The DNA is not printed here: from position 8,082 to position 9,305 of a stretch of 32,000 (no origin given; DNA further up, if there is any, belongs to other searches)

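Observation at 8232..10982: Unrecognisable three-gene operon (3-TM protein, PD-(D/E)xK-like 453-aa protein, TM/coiled-coil/2-TM protein) on a mobile island: candidate novel conflict or defence system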

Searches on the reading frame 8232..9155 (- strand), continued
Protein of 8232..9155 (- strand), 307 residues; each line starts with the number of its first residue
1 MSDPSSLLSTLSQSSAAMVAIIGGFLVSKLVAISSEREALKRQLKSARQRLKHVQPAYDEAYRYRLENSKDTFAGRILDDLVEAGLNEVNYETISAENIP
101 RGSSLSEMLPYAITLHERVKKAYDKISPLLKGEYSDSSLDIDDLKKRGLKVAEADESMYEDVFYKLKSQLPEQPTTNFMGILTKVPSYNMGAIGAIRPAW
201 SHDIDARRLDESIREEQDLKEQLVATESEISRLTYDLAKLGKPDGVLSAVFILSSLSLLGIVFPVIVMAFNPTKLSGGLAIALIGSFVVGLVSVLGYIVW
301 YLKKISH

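Call 74: get_annotated_region(hit=H4, flank=4000)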
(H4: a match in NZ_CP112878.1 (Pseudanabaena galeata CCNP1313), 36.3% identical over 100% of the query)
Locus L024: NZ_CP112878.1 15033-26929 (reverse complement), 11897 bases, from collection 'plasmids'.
description: Pseudanabaena galeata CCNP1313 plasmid pPg_04, complete sequence
organism: Pseudanabaena galeata CCNP1313 (NCBI taxid 2602720)
taxonomy: Bacteria; Cyanobacteriota; Cyanophyceae; Pseudanabaenales; Pseudanabaenaceae; Pseudanabaena; Pseudanabaena galeata; Pseudanabaena galeata CCNP1313
host: -; source: -; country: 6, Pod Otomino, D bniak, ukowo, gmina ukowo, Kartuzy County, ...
typing (MOB-suite, as given by PLSDB): mobilizable; relaxase MOBP
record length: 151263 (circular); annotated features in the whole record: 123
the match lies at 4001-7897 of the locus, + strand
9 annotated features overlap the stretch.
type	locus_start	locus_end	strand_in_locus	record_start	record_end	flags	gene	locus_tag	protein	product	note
CDS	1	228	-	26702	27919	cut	-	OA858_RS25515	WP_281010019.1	AAA family ATPase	-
CDS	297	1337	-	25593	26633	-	-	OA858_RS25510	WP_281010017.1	DUF6744 family protein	-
CDS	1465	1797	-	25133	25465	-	-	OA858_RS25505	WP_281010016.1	hypothetical protein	-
CDS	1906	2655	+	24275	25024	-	-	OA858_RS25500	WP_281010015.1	IS1 family transposase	-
CDS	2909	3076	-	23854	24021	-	-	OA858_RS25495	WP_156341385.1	hypothetical protein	-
CDS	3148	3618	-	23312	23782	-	-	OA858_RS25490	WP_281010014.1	hypothetical protein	-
CDS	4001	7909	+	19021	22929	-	-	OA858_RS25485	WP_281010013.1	hypothetical protein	-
CDS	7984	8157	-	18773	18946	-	-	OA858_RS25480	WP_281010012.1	Fic/DOC family N-terminal domain-containing protein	-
CDS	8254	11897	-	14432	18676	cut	-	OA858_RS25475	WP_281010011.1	DEAD/DEAH box helicase family protein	-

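Call 75: get_annotated_region(hit=H6, flank=4000)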
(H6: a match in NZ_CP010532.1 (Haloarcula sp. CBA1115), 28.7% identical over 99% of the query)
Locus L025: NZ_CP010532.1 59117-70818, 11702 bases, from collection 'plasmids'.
description: Haloarcula sp. CBA1115 plasmid unnamed3, complete sequence
organism: Haloarcula sp. CBA1115 (NCBI taxid 1592728)
taxonomy: Archaea; Euryarchaeota; Halobacteria; Halobacteriales; Haloarculaceae; Haloarcula; Haloarcula sp. CBA1115
host: -; source: monoisolate,Solar salt; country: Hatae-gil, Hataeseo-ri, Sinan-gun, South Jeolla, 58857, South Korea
typing (MOB-suite, as given by PLSDB): non-mobilizable; mating-pair formation MPF_T
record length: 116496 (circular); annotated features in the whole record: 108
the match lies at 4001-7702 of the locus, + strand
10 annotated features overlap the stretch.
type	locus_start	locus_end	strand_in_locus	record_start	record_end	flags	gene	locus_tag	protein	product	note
CDS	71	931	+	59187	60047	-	-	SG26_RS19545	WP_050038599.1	hypothetical protein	-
CDS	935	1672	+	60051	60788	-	-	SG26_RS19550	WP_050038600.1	hypothetical protein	-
CDS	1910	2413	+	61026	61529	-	-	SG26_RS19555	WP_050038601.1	hypothetical protein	-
CDS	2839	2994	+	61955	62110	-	-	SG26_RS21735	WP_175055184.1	hypothetical protein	-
CDS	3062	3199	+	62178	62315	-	-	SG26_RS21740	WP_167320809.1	hypothetical protein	-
CDS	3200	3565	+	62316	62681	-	-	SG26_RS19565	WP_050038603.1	hypothetical protein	-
CDS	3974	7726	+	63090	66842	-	-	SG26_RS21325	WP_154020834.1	ATP-binding protein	-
CDS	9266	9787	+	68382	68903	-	-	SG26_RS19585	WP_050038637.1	hypothetical protein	-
CDS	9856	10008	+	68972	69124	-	-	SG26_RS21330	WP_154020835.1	hypothetical protein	-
CDS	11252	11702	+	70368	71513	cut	-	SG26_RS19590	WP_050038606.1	SOSS complex subunit B family protein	GO:0006281 - DNA repair [Evidence IEA]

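Call 76: get_annotated_region(hit=H10, flank=4000)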
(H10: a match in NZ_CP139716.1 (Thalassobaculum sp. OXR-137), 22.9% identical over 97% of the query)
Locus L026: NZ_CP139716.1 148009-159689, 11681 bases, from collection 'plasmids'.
description: Thalassobaculum sp. OXR-137 plasmid unnamed01, complete sequence
organism: Thalassobaculum sp. OXR-137 (NCBI taxid 3100173)
taxonomy: Bacteria; Pseudomonadota; Alphaproteobacteria; Rhodospirillales; Thalassobaculaceae; Thalassobaculum; Thalassobaculum sp. OXR-137
host: -; source: Bacterial Culture,hydrothermal vent plume; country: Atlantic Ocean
typing (MOB-suite, as given by PLSDB): mobilizable; relaxase MOBQ
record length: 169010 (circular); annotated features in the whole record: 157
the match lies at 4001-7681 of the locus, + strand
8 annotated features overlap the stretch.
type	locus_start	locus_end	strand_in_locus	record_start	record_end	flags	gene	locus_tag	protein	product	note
CDS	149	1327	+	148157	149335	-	-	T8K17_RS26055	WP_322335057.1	NADH:flavin oxidoreductase/NADH oxidase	-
CDS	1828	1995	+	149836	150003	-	-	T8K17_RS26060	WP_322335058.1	hypothetical protein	-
CDS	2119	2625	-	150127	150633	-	-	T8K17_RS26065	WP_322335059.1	hypothetical protein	-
CDS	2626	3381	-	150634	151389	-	-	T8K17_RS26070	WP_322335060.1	DUF1889 family protein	-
CDS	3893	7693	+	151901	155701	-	-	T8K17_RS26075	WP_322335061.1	hypothetical protein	-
CDS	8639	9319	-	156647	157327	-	-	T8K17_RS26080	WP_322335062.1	HAD family hydrolase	-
CDS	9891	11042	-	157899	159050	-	-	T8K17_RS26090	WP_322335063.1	HPP family protein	-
CDS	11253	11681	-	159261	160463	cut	-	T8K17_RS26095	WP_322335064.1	NnrS family protein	-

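Call 78: search_protein_families(library=padloc, alignment_id=A4, max_evalue=0.01)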
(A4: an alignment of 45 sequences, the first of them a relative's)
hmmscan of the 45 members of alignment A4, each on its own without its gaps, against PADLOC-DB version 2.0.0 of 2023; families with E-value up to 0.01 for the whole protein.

A. member 1, P0163 (307 aa): 0 families

B. families by the number of members that match (of 45 scanned): 3 families
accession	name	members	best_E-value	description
PDLC03859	LmuB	2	0.0012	-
PDLC01648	Csn2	1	0.00013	CAS-II-A; acquisition_associated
PDLC04671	PDC-M48A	1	0.00049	-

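Call 79: search_protein_families(library=pfam, alignment_id=A4, max_evalue=0.01)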
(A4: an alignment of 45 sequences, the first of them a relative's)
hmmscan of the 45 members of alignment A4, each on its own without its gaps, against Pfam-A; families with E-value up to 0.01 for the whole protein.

A. member 1, P0163 (307 aa): 1 family
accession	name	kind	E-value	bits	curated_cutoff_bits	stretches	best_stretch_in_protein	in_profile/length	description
PF17675.6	APG6_N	-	0.0047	17.8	45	0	148-240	17-86/132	Apg6 coiled-coil region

B. families by the number of members that match (of 45 scanned): 15 families
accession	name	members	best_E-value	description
PF07332.16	Phage_holin_3_6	4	0.00031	Putative Actinobacterial Holin-X, holin superfamily III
PF17675.6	APG6_N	4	0.00043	Apg6 coiled-coil region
PF01757.29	Acyl_transf_3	2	0.0015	Acyltransferase domain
PF07331.16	TctB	2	0.0054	Tripartite tricarboxylate transporter TctB family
PF11026.13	DUF2721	2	0.0073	Protein of unknown function (DUF2721)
PF25129.1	Pyr4-TMTC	1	0.003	Pyr4-like transmembrane terpene cyclases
PF16192.10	PMT_4TMC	1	0.0034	C-terminal four TMM region of protein-O-mannosyltransferase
PF01618.21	MotA_ExbB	1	0.004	MotA/TolQ/ExbB proton channel family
PF05960.17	DUF885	1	0.0051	Bacterial protein of unknown function (DUF885)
PF10473.14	CENP-F_leu_zip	1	0.0051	Leucine-rich repeats of kinetochore protein Cenp-F/LEK1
PF05982.17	Sbt_1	1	0.0051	Na+-dependent bicarbonate transporter superfamily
PF24627.1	PUMA_CC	1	0.0055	PUMA coiled-coil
PF07989.16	Cnn_1N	1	0.0056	Centrosomin N-terminal motif 1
PF12698.13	ABC2_membrane_3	1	0.0062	ABC-2 family transporter protein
PF01988.24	VIT1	1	0.0086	VIT family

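Call 93: find_related_loci(query=A5, collection=viral_contigs, flank=8000)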
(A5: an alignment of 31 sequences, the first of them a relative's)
Query A5 (307 aa) in viral_contigs; peptide patterns used: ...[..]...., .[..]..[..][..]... (x = any residue, [..] = any of these).
66 stretches matched a pattern, but none encodes a relative of the query by tblastn (E <= 1e-3).

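Call 94: search_solved_structures(query=A5, max_evalue=1)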
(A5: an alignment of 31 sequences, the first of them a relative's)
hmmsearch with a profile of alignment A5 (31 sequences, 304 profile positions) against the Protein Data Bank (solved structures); distinct sequences matched with E-value up to 1: 8.
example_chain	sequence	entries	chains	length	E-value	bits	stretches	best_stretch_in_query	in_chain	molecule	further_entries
3dxl_A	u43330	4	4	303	0.022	17.5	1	42-182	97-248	Allergen Aed a 2 | D7 protein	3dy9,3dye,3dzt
8qae_A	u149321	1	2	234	0.11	15.2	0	95-235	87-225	sc-apCC-6-SLLA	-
1wpa_A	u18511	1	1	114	0.13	14.9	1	186-233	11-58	Occludin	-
3g7c_A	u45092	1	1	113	0.14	14.8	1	187-233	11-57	Occludin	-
1uii_A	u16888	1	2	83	0.22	14.2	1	188-235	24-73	Geminin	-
4bry_A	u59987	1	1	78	0.3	13.7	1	193-235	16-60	GEMININ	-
7z8n_A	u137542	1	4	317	0.47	13.1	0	106-170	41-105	Histidine kinase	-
1xaw_A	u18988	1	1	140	0.54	12.9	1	186-233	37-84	Occludin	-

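Call 100: get_annotated_region(hit=H17, flank=6000)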
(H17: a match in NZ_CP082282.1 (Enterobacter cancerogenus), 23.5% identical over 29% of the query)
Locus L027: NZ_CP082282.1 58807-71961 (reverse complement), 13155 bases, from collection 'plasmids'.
description: Enterobacter cancerogenus strain HAEC1 plasmid unnamed2, complete sequence
organism: Enterobacter cancerogenus (NCBI taxid 69218)
taxonomy: Bacteria; Pseudomonadota; Gammaproteobacteria; Enterobacterales; Enterobacteriaceae; Enterobacter; Enterobacter cancerogenus
host: -; source: Helicoverpa armigera,metagenomic assembly,dead larvae; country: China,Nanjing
typing (MOB-suite, as given by PLSDB): non-mobilizable
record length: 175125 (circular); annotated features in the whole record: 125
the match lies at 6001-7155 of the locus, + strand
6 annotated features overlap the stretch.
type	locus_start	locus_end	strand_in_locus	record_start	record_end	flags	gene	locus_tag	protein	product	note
CDS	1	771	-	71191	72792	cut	-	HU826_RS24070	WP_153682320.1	hypothetical protein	-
CDS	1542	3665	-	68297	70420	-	-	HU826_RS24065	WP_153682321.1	hypothetical protein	-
CDS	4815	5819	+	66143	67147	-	-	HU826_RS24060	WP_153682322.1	Abi family protein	-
CDS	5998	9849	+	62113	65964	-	-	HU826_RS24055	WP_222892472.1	hypothetical protein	-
CDS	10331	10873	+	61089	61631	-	-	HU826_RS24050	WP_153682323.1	DUF2335 domain-containing protein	-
CDS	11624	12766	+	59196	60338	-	-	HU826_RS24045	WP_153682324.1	hypothetical protein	-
